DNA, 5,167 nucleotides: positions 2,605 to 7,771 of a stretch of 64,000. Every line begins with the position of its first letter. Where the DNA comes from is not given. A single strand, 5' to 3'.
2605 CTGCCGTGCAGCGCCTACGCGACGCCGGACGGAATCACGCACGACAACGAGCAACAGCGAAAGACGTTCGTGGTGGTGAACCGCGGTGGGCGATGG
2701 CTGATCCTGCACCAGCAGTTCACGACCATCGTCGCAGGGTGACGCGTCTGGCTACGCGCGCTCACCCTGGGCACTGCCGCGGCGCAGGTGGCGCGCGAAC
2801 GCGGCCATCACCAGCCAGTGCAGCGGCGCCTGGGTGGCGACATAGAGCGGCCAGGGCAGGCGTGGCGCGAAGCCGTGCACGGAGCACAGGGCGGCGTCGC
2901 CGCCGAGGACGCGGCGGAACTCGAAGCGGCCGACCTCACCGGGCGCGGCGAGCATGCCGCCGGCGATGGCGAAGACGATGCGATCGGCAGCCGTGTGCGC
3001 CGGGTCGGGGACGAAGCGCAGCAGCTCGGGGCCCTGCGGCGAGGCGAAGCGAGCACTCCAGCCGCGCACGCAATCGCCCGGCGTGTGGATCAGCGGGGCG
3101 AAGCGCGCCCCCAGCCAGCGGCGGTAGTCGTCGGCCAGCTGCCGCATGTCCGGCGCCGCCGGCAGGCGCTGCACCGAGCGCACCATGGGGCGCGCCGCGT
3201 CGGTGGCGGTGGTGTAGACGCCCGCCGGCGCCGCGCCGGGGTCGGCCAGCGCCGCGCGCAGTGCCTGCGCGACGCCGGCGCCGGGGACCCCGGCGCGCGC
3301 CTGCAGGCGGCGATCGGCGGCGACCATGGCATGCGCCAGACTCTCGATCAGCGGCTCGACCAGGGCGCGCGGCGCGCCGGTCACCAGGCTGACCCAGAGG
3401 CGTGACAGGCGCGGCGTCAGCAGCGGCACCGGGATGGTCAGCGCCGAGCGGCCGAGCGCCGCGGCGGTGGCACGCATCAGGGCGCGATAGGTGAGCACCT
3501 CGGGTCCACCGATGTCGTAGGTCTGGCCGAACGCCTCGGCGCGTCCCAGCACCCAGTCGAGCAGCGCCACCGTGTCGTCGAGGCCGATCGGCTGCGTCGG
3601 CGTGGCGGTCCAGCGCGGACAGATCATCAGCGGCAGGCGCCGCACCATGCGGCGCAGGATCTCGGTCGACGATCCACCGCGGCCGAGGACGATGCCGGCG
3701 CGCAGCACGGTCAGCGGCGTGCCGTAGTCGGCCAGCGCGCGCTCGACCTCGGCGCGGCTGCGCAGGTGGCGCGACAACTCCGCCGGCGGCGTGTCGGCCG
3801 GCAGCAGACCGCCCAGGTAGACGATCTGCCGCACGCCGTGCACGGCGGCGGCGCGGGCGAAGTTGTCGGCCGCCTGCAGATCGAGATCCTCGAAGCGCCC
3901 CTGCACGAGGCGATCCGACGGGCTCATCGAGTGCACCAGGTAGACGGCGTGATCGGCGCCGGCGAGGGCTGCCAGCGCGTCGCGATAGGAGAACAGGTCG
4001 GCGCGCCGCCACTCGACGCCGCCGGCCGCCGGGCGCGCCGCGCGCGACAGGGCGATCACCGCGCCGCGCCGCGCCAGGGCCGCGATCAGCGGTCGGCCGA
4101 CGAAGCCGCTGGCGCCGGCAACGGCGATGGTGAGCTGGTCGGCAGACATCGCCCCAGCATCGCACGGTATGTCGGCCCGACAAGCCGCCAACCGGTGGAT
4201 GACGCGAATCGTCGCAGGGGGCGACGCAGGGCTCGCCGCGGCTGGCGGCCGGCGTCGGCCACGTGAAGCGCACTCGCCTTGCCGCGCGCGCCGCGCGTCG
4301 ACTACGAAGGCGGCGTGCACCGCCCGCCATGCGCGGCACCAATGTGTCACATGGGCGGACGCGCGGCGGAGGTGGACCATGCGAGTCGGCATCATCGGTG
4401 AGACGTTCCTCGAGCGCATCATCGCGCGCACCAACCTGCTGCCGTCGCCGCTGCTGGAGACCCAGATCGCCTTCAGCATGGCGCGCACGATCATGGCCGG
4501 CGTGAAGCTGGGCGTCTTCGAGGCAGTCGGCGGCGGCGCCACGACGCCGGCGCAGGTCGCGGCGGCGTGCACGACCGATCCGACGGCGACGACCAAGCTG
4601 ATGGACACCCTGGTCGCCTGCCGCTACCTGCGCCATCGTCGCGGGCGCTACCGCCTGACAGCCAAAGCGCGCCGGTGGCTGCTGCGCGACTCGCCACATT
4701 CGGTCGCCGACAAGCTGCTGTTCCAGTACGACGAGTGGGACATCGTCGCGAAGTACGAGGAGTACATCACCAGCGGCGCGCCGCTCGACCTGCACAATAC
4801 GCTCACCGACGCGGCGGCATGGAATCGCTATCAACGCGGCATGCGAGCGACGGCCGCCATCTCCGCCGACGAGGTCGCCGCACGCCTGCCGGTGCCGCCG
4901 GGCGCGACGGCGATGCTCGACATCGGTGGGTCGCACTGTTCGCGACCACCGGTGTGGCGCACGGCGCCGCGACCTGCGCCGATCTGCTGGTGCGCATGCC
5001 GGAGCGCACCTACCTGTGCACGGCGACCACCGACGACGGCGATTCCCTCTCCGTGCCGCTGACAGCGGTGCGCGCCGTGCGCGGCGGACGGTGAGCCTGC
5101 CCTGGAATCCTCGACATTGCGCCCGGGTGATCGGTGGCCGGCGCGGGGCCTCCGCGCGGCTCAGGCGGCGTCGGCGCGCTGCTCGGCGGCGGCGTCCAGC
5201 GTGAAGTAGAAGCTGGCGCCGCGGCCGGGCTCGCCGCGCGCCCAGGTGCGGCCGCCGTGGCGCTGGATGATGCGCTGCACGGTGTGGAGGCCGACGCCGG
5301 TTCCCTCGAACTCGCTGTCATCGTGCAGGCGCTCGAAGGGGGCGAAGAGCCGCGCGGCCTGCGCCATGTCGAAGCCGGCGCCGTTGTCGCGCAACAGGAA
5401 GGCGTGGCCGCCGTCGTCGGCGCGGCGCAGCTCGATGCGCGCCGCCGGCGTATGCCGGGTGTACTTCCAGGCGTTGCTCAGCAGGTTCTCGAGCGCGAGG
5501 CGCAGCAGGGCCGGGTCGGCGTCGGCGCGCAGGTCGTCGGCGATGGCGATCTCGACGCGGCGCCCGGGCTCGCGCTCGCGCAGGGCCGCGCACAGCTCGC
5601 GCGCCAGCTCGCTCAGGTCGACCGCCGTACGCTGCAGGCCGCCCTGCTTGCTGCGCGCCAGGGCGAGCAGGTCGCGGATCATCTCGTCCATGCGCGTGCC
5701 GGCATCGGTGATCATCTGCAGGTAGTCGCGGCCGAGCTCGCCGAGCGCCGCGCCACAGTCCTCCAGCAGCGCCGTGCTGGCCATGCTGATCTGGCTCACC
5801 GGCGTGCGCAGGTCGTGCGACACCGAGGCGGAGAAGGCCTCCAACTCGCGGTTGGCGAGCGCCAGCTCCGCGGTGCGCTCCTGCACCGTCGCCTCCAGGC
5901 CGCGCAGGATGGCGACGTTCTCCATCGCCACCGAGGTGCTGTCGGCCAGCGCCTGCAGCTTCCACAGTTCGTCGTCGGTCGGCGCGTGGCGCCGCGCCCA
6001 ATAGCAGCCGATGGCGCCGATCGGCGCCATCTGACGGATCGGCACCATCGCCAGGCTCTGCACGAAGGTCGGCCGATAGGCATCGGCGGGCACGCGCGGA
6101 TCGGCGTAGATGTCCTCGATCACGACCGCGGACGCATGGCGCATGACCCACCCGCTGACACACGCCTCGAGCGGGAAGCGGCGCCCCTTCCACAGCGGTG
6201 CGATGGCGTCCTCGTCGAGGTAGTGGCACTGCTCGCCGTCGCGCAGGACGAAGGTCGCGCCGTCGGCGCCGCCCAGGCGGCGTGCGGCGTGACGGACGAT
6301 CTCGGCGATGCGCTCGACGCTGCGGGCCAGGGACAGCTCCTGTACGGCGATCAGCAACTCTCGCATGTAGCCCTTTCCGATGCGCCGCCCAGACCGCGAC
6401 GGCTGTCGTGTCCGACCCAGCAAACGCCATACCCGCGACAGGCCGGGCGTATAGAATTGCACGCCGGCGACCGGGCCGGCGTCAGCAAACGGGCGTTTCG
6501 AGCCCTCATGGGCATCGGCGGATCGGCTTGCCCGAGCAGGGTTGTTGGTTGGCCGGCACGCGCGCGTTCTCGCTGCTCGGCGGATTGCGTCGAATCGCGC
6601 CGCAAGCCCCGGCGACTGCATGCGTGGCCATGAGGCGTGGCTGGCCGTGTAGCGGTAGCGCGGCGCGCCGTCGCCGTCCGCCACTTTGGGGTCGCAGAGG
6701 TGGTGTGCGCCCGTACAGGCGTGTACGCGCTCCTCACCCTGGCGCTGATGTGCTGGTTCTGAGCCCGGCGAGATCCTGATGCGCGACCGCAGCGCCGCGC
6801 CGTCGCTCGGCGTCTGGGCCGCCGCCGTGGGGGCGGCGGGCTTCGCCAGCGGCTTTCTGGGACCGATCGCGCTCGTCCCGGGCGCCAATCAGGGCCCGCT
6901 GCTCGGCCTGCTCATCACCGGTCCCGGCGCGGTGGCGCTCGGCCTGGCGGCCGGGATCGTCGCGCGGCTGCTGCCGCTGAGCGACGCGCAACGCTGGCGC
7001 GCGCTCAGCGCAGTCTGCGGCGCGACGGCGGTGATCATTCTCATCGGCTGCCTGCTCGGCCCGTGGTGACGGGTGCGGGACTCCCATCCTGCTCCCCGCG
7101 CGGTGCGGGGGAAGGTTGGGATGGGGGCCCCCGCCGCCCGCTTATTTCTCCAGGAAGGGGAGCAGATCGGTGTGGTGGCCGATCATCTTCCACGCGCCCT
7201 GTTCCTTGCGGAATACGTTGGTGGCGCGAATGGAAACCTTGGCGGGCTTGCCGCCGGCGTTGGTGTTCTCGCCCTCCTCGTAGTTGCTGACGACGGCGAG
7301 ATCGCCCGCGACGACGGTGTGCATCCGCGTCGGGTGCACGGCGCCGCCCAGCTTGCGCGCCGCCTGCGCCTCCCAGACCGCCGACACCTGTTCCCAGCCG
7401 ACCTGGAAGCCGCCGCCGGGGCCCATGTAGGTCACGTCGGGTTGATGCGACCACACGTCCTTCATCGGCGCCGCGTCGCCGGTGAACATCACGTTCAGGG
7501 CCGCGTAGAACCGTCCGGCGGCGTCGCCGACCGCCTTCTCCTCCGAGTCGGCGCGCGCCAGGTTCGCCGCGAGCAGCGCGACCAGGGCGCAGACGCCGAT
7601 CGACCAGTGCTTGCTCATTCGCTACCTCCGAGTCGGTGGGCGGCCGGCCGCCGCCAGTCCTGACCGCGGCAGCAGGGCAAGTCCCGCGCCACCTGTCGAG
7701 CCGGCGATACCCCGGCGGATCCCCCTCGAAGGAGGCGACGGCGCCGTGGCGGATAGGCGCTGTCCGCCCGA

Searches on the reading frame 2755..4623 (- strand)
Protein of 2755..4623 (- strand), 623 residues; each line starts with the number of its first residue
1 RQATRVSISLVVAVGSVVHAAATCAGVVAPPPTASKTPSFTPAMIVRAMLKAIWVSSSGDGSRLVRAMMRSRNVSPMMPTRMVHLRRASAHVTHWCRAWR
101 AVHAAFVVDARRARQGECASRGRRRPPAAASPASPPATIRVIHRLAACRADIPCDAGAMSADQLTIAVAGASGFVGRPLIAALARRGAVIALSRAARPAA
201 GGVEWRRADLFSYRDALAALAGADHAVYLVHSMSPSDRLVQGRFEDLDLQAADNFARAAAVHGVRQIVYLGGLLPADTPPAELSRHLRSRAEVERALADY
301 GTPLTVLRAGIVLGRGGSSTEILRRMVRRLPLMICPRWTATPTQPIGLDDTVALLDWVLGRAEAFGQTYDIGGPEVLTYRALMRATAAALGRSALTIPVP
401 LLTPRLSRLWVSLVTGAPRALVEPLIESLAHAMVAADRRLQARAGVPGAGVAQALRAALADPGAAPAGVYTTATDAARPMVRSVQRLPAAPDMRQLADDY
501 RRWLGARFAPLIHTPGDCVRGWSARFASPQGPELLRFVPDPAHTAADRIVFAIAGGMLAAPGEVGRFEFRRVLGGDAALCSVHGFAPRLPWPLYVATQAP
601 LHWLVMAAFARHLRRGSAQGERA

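Call 61: search_protein_families(library=pfam, proteins=[window:2755-4623:-], max_evalue=0.00001)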
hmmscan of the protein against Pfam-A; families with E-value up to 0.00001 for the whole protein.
window:2755-4623:- (623 aa): 1 family
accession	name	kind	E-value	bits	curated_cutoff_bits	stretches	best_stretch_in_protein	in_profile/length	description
PF13460.12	NAD_binding_10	-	1.6e-09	38.4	27.2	1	170-312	1-146/184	NAD(P)H-binding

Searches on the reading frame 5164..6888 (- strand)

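Call 61: search_protein_families(library=pfam, proteins=[window:5164-6888:-], max_evalue=0.00001)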
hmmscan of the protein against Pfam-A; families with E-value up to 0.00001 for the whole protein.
window:5164-6888:- (575 aa): 4 families
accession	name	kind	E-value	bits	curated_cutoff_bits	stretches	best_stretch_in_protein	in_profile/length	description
PF02518.31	HATPase_c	-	6.3e-23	81.8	26.4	1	458-566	2-109/111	Histidine kinase-, DNA gyrase B-, and HSP90-like ATPase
PF00512.31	HisKA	-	1.1e-14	54.6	26.9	1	350-416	3-66/66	His Kinase A (phospho-acceptor) domain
PF13185.12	GAF_2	-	1.5e-13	51.5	28.6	1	188-323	1-136/136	GAF domain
PF01590.32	GAF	-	8.5e-09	36.5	22.4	1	191-321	2-132/133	GAF domain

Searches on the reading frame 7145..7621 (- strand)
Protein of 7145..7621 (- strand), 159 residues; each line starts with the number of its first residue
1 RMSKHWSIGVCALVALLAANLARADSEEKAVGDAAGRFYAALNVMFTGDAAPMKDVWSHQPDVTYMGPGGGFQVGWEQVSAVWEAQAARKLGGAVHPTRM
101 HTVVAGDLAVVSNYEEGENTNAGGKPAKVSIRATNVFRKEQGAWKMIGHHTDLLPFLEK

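Call 61: search_protein_families(library=pfam, proteins=[window:7145-7621:-], max_evalue=0.00001)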
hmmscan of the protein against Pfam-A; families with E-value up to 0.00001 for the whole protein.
window:7145-7621:- (159 aa): 3 families
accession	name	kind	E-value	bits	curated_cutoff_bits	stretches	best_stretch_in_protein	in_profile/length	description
PF13474.12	SnoaL_3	-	3.9e-15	56.7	22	1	43-150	10-115/121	SnoaL-like domain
PF14534.12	DUF4440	-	1.3e-10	42.1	25.2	1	47-146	14-107/107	Domain of unknown function (DUF4440)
PF12680.13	SnoaL_2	-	2.1e-07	31.9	27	1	37-144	3-99/102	SnoaL-like domain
